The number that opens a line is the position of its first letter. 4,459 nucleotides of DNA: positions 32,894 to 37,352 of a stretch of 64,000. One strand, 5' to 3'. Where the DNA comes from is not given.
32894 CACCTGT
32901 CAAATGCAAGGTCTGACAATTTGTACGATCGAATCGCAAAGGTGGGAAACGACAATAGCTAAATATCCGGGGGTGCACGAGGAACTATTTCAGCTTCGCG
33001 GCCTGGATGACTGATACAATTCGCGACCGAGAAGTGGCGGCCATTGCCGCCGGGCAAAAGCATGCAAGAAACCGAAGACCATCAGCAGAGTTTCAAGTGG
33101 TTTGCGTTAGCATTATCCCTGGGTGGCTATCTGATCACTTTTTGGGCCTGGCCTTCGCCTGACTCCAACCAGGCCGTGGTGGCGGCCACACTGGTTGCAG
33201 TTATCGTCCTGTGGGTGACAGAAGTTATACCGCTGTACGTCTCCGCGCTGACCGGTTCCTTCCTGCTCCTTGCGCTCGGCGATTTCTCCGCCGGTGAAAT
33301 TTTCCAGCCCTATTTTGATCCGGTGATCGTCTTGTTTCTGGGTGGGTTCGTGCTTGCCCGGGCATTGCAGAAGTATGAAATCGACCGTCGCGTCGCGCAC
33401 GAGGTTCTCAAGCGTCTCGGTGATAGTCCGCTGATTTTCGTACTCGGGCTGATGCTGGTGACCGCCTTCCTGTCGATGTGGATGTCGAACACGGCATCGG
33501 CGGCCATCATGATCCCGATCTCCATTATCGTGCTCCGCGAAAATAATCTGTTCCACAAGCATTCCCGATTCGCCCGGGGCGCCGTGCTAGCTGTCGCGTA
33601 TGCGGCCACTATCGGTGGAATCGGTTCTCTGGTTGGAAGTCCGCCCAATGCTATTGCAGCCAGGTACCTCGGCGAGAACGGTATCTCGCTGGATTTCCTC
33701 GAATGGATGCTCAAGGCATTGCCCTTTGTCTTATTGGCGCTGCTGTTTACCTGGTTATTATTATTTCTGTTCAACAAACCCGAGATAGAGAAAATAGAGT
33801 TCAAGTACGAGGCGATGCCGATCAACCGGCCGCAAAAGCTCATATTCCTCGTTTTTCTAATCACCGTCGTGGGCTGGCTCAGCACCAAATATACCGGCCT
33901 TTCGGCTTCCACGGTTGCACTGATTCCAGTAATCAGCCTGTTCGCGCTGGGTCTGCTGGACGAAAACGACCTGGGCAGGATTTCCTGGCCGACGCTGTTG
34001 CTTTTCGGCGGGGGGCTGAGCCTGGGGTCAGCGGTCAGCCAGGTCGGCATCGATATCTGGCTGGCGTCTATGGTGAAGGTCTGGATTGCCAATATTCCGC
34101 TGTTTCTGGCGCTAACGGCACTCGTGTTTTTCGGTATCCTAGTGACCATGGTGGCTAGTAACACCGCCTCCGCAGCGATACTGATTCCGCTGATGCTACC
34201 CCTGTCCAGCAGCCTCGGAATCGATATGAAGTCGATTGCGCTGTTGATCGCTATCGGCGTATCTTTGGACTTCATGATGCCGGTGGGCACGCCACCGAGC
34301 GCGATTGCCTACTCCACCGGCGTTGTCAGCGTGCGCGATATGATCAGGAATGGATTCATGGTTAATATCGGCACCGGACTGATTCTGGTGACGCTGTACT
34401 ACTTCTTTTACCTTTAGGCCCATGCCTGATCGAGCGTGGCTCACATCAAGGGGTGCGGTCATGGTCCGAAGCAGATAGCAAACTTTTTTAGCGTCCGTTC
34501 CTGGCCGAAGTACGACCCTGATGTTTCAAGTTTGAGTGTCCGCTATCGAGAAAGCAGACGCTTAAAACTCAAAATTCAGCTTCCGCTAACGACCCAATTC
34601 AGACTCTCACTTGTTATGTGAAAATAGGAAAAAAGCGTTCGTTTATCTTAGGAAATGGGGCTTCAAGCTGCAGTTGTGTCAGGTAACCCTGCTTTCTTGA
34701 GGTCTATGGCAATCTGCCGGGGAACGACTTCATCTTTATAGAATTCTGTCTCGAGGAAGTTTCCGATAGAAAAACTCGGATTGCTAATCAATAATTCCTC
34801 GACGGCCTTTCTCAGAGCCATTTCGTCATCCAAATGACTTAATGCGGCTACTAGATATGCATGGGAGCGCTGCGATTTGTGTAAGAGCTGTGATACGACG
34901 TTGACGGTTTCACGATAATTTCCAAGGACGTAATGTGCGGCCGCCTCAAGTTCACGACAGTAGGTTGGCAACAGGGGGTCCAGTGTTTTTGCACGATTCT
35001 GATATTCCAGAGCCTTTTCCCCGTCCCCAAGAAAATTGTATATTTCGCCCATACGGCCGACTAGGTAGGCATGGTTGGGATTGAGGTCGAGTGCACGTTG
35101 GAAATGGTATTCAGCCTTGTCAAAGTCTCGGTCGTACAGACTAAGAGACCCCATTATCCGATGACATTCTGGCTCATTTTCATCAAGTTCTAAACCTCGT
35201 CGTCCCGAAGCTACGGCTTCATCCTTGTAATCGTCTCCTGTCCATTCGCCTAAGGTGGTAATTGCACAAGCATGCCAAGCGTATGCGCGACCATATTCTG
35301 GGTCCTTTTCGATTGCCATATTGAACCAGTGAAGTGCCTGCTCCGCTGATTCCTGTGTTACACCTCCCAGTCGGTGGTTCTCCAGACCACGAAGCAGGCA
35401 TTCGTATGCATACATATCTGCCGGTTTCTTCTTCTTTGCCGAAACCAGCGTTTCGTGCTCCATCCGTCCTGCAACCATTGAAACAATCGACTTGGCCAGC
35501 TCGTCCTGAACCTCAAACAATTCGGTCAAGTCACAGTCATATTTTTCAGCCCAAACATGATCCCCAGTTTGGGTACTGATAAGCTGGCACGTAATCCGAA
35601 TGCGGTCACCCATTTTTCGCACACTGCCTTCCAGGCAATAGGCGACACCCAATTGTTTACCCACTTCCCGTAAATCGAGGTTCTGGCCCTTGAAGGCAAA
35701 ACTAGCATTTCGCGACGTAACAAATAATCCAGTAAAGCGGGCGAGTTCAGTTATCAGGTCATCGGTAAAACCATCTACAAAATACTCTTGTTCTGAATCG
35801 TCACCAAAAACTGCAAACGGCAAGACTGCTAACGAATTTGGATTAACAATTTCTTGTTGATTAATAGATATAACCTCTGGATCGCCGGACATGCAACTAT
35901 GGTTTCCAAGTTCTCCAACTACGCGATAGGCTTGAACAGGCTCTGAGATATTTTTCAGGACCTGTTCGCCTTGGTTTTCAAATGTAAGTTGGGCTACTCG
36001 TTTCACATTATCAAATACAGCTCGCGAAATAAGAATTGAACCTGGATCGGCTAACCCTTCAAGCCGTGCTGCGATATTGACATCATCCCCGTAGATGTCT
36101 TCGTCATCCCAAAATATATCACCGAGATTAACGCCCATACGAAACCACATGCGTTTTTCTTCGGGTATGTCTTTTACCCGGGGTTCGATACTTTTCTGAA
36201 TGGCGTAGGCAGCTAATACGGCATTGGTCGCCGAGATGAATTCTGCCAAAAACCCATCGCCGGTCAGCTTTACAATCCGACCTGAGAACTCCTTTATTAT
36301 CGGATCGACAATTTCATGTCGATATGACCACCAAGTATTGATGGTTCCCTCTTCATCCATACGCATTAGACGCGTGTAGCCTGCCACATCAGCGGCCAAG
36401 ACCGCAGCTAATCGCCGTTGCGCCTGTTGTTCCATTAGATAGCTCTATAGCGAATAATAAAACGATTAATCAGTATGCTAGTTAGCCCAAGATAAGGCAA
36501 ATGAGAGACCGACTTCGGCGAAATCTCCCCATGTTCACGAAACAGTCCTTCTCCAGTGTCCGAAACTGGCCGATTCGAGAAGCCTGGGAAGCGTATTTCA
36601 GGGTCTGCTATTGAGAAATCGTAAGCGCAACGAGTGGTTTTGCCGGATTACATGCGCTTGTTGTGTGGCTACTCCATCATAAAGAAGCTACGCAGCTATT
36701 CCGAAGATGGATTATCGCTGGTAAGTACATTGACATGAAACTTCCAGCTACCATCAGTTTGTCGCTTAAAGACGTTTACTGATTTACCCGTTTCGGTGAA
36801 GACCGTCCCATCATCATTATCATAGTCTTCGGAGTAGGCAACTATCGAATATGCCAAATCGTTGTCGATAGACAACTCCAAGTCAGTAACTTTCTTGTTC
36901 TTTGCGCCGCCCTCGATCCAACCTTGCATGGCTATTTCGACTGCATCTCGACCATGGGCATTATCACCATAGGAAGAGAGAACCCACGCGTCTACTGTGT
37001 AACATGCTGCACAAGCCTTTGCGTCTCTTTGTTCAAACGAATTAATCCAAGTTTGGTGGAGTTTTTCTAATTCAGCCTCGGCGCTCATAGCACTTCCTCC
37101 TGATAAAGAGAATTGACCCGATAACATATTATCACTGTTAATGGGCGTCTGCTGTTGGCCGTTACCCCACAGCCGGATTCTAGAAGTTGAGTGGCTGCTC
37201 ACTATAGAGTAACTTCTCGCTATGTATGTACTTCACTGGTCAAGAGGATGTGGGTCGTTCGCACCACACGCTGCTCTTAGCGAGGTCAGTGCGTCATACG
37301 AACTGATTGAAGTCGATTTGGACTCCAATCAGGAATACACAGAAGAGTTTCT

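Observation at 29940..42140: Cassette-like array: at least 11 same-orientation conserved repeats punctuate a run of small unrelated ORFs (attC-like or MITE-like)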

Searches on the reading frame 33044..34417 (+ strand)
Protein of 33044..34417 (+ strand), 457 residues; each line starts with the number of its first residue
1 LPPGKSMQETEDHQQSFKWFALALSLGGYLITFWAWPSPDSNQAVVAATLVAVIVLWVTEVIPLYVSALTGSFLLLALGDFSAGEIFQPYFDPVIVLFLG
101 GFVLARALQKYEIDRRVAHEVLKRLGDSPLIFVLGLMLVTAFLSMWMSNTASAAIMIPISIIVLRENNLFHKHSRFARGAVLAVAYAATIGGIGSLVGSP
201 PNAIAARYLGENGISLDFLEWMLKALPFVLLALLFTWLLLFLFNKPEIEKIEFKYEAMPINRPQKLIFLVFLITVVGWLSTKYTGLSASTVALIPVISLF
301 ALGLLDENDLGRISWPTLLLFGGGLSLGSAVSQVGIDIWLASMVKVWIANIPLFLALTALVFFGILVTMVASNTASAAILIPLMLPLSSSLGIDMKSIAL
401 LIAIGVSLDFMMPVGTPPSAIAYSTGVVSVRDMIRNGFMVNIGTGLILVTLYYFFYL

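Call 8: search_protein_families(library=pfam, proteins=[window:33044-34417:+], max_evalue=0.01)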
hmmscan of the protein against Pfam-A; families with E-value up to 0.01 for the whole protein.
window:33044-34417:+ (457 aa): 2 families
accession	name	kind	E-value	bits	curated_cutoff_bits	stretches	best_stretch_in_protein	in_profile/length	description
PF00939.25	Na_sulph_symp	-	7.7e-58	197.1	27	1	33-452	17-462/472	Sodium:sulfate symporter transmembrane region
PF03600.22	CitMHS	-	7.7e-47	160.5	31.9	2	54-375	1-305/336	Citrate transporter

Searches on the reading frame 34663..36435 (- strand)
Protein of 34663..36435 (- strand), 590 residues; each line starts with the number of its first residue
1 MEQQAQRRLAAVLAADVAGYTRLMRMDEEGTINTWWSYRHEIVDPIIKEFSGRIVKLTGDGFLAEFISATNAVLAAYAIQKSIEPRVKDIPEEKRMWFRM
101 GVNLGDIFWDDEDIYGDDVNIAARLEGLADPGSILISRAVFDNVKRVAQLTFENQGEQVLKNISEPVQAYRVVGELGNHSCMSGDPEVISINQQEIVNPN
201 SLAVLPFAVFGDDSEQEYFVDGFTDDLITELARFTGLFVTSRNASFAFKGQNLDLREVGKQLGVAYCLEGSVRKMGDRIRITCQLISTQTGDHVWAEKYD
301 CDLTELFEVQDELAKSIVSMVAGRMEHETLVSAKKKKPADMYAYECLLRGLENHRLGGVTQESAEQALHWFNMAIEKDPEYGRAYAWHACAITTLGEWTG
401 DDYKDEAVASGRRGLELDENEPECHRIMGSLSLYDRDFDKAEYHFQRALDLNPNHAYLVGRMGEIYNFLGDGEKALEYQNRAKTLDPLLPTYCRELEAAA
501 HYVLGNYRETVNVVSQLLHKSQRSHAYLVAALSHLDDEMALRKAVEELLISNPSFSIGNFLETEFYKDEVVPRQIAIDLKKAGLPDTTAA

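Call 8: search_protein_families(library=pfam, proteins=[window:34663-36435:-], max_evalue=0.01)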
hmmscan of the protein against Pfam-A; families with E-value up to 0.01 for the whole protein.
window:34663-36435:- (590 aa): 11 families
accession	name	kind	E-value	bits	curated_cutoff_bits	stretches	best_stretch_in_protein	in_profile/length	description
PF00515.34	TPR_1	-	8.9e-11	41.6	27.8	1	435-455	14-34/34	Tetratricopeptide repeat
PF07719.23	TPR_2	-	1.4e-08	34.6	27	1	422-455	1-34/34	Tetratricopeptide repeat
PF00211.25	Guanylate_cyc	-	3.5e-08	33.7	21.9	1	10-167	9-176/183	Adenylate and Guanylate cyclase catalytic domain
PF13181.12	TPR_8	-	1.4e-05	25.3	25.7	0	461-487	6-32/34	Tetratricopeptide repeat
PF13431.12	TPR_17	-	5.2e-05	23.7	24.4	0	445-476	2-33/34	Tetratricopeptide repeat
PF08238.18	Sel1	-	0.00011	23.1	30.7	0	345-377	9-34/36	Sel1 repeat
PF14559.12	TPR_19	-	0.00023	21.9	25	1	435-478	4-47/68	Tetratricopeptide repeat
PF13424.12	TPR_12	-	0.00024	21.7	30.1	1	429-483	10-72/77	Tetratricopeptide repeat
PF13428.12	TPR_14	-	0.00058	20.8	23.5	0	423-463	2-42/44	Tetratricopeptide repeat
PF13432.12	TPR_16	-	0.0028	18.5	32.7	1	433-487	8-62/65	Tetratricopeptide repeat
PF13414.12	TPR_11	-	0.0028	17.8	26.8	0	438-458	10-30/42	TPR repeat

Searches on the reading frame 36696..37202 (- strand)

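Call 8: search_protein_families(library=pfam, proteins=[window:36696-37202:-], max_evalue=0.01)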
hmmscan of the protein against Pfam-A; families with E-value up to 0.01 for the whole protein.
window:36696-37202:- (168 aa): 3 families
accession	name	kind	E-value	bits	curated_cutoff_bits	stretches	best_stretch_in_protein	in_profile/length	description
PF14534.12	DUF4440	-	2.6e-09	37.9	25.2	1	45-154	1-106/107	Domain of unknown function (DUF4440)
PF13577.12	SnoaL_4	-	1e-05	26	24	1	39-156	3-123/126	SnoaL-like domain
PF12680.13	SnoaL_2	-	0.0027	18.7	27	1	51-151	3-97/102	SnoaL-like domain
